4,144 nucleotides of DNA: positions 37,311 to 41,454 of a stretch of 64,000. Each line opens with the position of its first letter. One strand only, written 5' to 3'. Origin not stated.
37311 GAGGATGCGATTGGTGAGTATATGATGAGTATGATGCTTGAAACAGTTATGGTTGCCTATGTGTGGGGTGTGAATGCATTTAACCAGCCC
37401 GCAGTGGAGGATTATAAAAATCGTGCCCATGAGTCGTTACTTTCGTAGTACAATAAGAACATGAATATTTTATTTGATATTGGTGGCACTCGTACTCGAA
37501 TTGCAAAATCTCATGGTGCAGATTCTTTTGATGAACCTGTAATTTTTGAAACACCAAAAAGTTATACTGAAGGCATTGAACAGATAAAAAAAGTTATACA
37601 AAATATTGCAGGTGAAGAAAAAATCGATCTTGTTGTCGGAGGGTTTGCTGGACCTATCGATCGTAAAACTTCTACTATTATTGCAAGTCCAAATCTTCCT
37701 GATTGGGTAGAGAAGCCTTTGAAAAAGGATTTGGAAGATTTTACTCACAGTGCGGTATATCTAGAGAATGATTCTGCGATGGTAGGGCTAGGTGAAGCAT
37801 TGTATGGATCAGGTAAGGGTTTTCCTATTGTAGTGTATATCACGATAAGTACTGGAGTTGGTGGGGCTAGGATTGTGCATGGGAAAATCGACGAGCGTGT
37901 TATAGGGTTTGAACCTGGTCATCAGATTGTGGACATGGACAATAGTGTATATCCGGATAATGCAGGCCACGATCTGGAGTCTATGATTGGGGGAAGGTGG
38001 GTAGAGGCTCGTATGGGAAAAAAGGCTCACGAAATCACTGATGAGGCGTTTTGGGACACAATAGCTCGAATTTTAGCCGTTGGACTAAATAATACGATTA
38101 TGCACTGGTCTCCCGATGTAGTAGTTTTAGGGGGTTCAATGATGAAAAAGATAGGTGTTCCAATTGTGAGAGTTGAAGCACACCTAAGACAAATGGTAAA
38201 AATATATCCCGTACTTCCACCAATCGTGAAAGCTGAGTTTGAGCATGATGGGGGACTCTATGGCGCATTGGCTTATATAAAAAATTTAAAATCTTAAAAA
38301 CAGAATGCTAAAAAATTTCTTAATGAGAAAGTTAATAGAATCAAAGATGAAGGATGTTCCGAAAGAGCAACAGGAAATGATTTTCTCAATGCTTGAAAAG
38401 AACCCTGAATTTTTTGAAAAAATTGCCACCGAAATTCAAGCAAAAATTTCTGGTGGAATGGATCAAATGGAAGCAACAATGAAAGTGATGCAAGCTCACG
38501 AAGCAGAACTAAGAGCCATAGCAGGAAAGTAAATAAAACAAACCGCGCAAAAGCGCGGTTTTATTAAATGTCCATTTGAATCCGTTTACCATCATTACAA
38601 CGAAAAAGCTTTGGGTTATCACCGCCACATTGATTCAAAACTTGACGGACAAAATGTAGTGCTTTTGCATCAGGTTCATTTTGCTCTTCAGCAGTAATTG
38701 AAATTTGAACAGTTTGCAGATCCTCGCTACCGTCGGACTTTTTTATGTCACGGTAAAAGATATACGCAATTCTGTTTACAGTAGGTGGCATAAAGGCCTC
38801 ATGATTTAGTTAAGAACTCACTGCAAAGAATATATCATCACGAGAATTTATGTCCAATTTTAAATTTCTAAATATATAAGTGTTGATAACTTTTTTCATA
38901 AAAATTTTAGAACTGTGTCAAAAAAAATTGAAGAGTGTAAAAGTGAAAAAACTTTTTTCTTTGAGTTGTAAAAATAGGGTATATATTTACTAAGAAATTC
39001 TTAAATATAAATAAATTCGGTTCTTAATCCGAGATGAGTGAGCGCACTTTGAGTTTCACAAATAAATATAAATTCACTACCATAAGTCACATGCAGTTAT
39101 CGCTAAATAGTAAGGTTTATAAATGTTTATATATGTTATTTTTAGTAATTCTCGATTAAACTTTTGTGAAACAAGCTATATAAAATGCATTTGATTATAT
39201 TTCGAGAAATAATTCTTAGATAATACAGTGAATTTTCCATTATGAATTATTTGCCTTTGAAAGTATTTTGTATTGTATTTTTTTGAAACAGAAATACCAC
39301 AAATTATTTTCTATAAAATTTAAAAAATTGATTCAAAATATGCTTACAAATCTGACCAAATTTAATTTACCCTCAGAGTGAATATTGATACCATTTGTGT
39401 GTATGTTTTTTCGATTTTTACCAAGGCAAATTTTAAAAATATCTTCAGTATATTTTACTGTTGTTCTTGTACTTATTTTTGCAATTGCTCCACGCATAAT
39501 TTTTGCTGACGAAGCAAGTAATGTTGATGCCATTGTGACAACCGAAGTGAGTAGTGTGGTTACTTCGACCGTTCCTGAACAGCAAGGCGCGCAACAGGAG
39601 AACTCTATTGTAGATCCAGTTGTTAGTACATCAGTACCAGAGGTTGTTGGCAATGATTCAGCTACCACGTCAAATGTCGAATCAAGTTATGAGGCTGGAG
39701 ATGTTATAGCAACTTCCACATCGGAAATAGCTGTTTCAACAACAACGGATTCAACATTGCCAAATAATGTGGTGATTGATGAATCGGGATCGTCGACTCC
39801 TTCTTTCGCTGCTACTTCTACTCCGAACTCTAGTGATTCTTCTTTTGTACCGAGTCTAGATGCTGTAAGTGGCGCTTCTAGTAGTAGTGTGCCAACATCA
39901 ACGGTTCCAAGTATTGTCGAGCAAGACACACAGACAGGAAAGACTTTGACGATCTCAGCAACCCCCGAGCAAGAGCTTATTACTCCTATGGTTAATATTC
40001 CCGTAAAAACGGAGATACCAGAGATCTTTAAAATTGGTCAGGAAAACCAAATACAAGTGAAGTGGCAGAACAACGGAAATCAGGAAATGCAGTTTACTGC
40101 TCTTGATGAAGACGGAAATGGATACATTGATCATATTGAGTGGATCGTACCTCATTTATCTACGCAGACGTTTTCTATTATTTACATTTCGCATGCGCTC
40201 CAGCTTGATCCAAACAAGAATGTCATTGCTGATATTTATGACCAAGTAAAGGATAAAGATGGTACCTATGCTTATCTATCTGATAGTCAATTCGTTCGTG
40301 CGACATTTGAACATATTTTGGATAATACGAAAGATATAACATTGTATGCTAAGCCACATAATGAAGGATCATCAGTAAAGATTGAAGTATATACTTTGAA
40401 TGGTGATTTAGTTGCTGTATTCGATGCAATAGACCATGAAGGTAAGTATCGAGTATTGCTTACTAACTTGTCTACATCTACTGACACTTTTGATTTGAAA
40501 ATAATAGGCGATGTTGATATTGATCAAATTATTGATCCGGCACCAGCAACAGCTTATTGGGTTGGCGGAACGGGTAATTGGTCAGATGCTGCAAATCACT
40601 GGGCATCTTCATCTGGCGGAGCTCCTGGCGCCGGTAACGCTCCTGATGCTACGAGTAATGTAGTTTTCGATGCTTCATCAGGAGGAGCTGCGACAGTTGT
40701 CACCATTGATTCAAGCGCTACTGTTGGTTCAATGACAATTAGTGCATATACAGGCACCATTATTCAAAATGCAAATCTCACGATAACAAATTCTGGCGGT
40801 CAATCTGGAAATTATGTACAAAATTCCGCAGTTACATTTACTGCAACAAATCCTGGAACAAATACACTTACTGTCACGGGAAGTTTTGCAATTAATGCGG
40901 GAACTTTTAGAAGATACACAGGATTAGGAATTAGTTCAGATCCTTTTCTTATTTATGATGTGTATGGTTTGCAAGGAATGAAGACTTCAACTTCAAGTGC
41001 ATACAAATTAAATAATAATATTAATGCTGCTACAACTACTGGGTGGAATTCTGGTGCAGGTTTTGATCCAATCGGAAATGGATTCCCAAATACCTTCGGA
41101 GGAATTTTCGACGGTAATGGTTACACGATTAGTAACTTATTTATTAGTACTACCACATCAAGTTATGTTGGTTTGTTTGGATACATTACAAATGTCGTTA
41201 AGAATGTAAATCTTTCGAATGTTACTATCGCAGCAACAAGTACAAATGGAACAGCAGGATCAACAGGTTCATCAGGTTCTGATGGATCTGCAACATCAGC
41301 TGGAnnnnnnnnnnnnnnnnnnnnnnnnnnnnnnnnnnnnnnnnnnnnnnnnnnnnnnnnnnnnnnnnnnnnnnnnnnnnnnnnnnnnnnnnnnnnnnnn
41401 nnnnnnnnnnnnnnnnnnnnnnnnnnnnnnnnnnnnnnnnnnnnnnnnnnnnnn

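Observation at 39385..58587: Non-cellulosomal cohesin-dockerin tethering system: a dockerin-tailed 5,524-aa surface giant followed by two membrane-anchored cohesin proteins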

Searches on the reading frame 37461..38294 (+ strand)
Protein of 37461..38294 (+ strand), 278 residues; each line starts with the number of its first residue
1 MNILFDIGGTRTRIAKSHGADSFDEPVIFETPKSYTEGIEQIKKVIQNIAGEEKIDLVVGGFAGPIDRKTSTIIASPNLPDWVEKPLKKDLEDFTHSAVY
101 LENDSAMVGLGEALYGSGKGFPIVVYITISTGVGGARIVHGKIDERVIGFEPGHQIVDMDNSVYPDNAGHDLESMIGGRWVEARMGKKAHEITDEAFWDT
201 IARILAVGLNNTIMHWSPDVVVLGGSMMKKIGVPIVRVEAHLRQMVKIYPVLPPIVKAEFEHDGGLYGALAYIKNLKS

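Call 10: search_protein_families(library=pfam, max_evalue=0.001, proteins=[window:37461-38294:+])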
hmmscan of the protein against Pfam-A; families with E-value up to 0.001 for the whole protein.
window:37461-38294:+ (278 aa): 1 family
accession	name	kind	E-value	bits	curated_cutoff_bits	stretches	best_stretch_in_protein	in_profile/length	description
PF00480.26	ROK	-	5.3e-30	105.4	22.9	1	6-274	5-292/294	ROK family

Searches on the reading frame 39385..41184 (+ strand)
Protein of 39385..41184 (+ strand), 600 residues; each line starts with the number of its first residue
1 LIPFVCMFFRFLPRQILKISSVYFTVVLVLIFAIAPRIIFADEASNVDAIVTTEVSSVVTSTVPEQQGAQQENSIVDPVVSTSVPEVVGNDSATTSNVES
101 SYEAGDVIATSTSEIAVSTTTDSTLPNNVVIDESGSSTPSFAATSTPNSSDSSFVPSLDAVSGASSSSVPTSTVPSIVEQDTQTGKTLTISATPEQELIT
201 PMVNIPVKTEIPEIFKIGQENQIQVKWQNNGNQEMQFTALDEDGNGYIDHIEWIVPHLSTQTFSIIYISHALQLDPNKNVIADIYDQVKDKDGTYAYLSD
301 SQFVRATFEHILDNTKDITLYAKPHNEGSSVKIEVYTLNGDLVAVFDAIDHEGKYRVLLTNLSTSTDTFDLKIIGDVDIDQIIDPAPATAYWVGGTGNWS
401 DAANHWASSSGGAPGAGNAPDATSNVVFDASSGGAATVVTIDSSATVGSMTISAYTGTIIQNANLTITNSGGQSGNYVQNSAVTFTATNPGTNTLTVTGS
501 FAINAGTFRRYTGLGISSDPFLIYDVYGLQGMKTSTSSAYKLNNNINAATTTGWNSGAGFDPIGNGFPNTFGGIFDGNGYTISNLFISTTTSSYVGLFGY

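Call 6: search_protein_families(library=pfam, max_evalue=1, proteins=[window:39385-41184:+])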
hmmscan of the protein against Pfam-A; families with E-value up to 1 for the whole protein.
window:39385-41184:+ (600 aa): 4 families
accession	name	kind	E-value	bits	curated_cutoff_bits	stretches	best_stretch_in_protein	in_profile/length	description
PF13405.12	EF-hand_6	-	0.026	14.7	25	1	237-253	6-22/30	EF-hand domain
PF13202.12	EF-hand_5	-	0.049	13.6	25.9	1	237-253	5-21/25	EF hand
PF18994.6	Prophage_tailD1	-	0.054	14.1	23.6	1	221-265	18-64/84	Prophage endopeptidase tail N-terminal domain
PF00036.39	EF-hand_1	-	0.18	11.9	25.4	1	237-253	6-22/29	EF hand domain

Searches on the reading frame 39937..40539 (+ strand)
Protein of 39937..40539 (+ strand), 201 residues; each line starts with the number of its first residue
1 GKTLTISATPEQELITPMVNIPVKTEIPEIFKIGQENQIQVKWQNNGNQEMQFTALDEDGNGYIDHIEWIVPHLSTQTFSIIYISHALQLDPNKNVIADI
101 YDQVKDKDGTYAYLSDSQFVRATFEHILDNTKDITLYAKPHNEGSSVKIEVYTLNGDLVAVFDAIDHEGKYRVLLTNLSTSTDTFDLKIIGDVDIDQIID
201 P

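Call 104: search_protein_families(library=pfam, max_evalue=5, proteins=[window:39937-40539:+])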
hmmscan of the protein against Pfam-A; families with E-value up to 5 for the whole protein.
window:39937-40539:+ (201 aa): 4 families
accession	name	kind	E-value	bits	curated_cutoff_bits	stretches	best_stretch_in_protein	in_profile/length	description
PF13405.12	EF-hand_6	-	0.0035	17.4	25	1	53-69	6-22/30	EF-hand domain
PF13202.12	EF-hand_5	-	0.012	15.5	25.9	1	53-69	5-21/25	EF hand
PF18994.6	Prophage_tailD1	-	0.013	16.1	23.6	1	37-82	18-65/84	Prophage endopeptidase tail N-terminal domain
PF00036.39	EF-hand_1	-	0.074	13.1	25.4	1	53-69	6-22/29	EF hand domain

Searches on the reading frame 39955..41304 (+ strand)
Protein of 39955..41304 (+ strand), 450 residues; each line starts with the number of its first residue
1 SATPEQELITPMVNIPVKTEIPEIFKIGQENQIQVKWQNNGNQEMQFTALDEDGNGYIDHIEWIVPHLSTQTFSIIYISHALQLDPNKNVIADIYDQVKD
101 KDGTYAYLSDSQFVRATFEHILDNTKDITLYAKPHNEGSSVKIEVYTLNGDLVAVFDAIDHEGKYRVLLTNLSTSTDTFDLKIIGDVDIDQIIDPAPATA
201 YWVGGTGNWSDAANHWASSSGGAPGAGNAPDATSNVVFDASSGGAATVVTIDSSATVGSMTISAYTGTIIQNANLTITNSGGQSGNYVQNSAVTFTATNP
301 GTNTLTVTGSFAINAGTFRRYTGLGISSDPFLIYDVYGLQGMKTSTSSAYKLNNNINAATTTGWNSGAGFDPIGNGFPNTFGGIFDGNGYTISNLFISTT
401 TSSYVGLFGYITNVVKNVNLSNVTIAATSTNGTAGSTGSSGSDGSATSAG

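Call 76: find_homologous_proteins(query=window:39955-41304:+)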
Query window:39955-41304:+ (450 aa): 197 proteins with E <= 0.001 among 8000 candidates; the best 120 are listed.
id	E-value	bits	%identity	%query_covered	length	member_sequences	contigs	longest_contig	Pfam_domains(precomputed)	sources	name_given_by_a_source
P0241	2.0e-211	721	99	73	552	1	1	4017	-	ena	-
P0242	4.5e-185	634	66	98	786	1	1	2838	-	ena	-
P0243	9.6e-168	577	62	99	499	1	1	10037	-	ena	-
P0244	2.6e-162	559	58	99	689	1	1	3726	PF07581.18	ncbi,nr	ncbi:MAG: hypothetical protein MUD10_05375, partial [Candidatus Pacebacteria bacterium]|nr:hypotheti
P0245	1.0e-139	484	63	75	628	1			-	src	-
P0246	1.7e-126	441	63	68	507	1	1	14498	-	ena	-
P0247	3.7e-124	433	64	71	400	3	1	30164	-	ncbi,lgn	-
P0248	2.4e-112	394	60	67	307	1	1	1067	-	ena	-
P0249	1.4e-97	345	58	59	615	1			-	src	-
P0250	4.8e-89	317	62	57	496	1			-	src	-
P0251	5.4e-76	274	64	45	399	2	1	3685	-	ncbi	-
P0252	3.6e-60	222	57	41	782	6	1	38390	PF09603.16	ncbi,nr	ncbi:hypothetical protein KKD91_03405 [Patescibacteria group bacterium]|nr:hypothetical protein [Pat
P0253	3.9e-60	222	57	41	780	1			-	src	-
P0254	1.1e-55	207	65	34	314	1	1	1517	-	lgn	-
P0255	1.1e-49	188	47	49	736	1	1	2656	-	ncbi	ncbi:MAG: hypothetical protein WCO09_03970, partial [bacterium]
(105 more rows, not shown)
